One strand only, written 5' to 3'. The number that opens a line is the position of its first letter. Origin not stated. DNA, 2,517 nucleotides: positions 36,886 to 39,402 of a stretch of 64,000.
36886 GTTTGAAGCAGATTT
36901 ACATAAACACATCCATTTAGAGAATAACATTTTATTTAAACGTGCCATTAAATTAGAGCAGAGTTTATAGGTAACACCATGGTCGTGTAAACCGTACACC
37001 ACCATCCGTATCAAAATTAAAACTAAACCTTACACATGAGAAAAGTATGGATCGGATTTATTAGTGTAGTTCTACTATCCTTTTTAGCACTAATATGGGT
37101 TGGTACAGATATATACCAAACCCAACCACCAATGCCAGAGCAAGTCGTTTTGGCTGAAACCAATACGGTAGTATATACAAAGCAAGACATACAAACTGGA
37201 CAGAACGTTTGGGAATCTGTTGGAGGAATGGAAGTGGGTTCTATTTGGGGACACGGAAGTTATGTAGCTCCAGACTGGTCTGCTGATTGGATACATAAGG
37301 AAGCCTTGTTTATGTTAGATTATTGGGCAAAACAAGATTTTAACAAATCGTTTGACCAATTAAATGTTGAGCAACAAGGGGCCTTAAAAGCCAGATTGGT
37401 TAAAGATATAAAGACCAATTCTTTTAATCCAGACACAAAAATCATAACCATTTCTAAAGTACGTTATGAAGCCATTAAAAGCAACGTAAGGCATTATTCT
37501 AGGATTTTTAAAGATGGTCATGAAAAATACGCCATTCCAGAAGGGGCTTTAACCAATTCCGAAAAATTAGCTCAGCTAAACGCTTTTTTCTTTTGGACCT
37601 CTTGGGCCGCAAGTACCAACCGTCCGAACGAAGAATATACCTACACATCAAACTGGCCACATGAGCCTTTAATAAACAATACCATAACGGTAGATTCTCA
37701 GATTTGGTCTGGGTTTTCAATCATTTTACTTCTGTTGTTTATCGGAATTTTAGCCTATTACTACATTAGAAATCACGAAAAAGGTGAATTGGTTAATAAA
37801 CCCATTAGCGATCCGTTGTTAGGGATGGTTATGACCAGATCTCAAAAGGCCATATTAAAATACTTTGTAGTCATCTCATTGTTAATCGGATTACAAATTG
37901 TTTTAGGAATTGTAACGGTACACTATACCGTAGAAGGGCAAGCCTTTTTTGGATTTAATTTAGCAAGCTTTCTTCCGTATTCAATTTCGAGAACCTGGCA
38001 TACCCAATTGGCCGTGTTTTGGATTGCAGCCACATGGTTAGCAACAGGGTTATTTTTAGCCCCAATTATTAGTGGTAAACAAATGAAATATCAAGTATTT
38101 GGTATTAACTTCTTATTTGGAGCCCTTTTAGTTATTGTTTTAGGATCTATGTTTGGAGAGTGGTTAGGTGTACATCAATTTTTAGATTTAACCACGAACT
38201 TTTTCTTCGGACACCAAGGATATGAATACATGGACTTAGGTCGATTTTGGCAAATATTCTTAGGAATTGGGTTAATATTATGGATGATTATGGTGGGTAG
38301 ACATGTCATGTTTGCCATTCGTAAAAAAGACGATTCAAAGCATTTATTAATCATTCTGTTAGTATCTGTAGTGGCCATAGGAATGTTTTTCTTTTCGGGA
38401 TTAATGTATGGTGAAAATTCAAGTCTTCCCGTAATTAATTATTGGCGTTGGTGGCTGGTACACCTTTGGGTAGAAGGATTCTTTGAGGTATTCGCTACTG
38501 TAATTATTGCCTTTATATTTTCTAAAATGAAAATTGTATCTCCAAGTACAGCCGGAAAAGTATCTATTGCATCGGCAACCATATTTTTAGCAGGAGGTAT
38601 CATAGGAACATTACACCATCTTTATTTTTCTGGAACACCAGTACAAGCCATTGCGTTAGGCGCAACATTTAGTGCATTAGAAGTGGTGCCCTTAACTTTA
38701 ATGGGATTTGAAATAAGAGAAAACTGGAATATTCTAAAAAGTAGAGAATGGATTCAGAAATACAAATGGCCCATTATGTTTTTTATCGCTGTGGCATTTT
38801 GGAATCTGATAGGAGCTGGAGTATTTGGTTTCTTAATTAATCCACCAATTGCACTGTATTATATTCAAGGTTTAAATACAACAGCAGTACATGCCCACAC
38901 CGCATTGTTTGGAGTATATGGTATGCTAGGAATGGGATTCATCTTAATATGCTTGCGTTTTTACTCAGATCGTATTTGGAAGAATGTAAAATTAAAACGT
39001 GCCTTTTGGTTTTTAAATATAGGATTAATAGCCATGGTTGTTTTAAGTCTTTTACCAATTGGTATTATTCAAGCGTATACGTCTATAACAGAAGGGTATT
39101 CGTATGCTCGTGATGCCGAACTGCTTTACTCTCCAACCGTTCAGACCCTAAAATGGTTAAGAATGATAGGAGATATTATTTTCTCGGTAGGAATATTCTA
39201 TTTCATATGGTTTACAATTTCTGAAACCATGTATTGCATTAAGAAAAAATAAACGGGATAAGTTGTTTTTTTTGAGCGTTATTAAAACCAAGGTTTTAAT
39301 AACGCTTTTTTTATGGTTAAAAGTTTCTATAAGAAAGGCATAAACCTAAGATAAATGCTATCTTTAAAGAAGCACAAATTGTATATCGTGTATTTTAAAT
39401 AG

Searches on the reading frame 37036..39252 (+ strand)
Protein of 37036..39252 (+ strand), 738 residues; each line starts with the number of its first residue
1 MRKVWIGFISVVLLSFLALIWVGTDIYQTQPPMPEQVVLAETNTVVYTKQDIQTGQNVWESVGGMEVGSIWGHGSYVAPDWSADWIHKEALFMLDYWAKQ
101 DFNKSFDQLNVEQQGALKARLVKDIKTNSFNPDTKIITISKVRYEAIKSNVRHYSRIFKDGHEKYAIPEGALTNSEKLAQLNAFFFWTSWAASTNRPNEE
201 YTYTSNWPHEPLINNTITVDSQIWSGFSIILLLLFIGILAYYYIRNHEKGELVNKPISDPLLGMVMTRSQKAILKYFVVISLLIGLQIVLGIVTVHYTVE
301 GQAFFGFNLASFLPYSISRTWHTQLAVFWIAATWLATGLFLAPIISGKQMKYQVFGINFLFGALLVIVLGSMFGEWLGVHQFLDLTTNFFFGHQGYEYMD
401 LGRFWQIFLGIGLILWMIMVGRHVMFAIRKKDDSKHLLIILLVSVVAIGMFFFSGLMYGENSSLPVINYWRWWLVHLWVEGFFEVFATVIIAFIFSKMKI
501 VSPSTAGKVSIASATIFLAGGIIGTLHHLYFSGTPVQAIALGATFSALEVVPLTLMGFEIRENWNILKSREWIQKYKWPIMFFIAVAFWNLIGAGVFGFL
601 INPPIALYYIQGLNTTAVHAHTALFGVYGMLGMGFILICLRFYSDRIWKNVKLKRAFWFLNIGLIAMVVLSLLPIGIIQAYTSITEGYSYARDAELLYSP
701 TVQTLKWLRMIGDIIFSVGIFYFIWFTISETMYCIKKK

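Call 8: search_protein_families(library=pfam, proteins=[window:37036-39252:+], max_evalue=0.001)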
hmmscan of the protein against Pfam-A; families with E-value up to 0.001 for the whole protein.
window:37036-39252:+ (738 aa): 2 families
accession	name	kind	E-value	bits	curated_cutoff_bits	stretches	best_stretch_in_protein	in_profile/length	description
PF22085.1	NorB_cytochrome_c-like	-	3e-67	226.9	29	1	37-209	3-181/181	Nitric oxide reductase subunit B, cytochrome c-like domain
PF00115.25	COX1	-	1.9e-56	192.3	34.8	1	272-715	2-436/436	Cytochrome C and Quinol oxidase polypeptide I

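Call 68: find_homologous_proteins(query=window:37036-39252:+, max_evalue=1e-100)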
Query window:37036-39252:+ (738 aa): 8000 proteins with E <= 1e-100 among 8000 candidates; the best 120 are listed.
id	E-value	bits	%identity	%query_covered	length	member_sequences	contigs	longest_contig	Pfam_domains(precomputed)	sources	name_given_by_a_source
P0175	0.0e+0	1667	99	100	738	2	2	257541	PF22085.2,PF00115.26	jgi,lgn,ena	-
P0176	0.0e+0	1598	94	100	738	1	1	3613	PF22085.2,PF00115.26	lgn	-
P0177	0.0e+0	1557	91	100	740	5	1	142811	PF22085.2,PF00115.26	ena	-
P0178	0.0e+0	1522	89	100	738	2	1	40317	PF22085.2,PF00115.26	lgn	-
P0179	0.0e+0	1460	84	100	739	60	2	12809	PF22085.2,PF00115.26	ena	-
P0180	0.0e+0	1458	84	100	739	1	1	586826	PF22085.2,PF00115.26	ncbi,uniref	ncbi:nitric-oxide reductase large subunit [Cellulophaga sp. Ld12]|uniref:nitric-oxide reductase larg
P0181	0.0e+0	1450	84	100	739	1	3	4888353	PF22085.2,PF00115.26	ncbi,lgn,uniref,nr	ncbi:nitric oxide reductase, NorZ apoprotein [Cellulophaga algicola DSM 14237]|uniref:Nitric oxide r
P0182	0.0e+0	1448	84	100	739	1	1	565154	PF22085.2,PF00115.26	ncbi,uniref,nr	ncbi:nitric-oxide reductase large subunit [Cellulophaga baltica]|uniref:nitric-oxide reductase large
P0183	0.0e+0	1448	84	100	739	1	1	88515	PF22085.2,PF00115.26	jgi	jgi:nitric oxide reductase subunit B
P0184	0.0e+0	1446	83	100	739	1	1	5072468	PF22085.2,PF00115.26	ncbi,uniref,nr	ncbi:nitric-oxide reductase large subunit [Cellulophaga sp. L1A9]|uniref:nitric-oxide reductase larg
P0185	0.0e+0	1445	83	100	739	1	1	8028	PF22085.2,PF00115.26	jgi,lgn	jgi:nitric oxide reductase subunit B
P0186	0.0e+0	1441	83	100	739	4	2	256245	PF22085.2,PF00115.26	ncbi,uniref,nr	ncbi:nitric-oxide reductase large subunit [Aquimarina aggregata]|uniref:nitric-oxide reductase large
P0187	0.0e+0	1439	83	100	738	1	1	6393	PF22085.2,PF00115.26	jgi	jgi:nitric oxide reductase subunit B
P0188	0.0e+0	1437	83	100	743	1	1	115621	PF22085.2,PF00115.26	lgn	-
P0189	0.0e+0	1437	83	100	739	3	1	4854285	PF22085.2,PF00115.26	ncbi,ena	-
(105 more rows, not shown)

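Call 94: find_encoding_contigs(protein=P0177, flank=10000, max_places=3)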
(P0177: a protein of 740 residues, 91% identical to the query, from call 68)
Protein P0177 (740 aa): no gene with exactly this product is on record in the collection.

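Call 95: find_encoding_contigs(protein=P0178, flank=10000, max_places=3)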
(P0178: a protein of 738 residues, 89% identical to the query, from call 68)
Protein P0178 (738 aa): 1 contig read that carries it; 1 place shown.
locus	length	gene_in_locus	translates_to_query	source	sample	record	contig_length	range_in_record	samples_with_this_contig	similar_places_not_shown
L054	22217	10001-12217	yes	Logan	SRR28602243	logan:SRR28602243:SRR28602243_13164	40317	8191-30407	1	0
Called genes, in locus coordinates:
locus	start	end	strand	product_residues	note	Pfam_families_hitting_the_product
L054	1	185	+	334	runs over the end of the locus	PF26550:Tricorn_2nd (weak)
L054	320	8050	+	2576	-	PF07504:FTP, PF01447:Peptidase_M4, PF02868:Peptidase_M4_C, PF18911:PKD_4, PF00431:CUB, PF18911:PKD_4, PF22544:HYDIN_VesB_CFA65-like_Ig, PF21471:Reelin_subrepeat-B, +8 more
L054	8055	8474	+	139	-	PF01475:FUR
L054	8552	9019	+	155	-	PF02082:Rrf2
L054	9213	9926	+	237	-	PF04405:ScdA_N, PF01814:Hemerythrin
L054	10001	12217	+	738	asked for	PF22085:NorB_cytochrome_c-like, PF00115:COX1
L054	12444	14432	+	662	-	PF00122:E1-E2_ATPase, PF00702:Hydrolase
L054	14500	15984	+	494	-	-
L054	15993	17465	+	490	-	-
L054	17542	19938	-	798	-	PF18962:Por_Secre_tail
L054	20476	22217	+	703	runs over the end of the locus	-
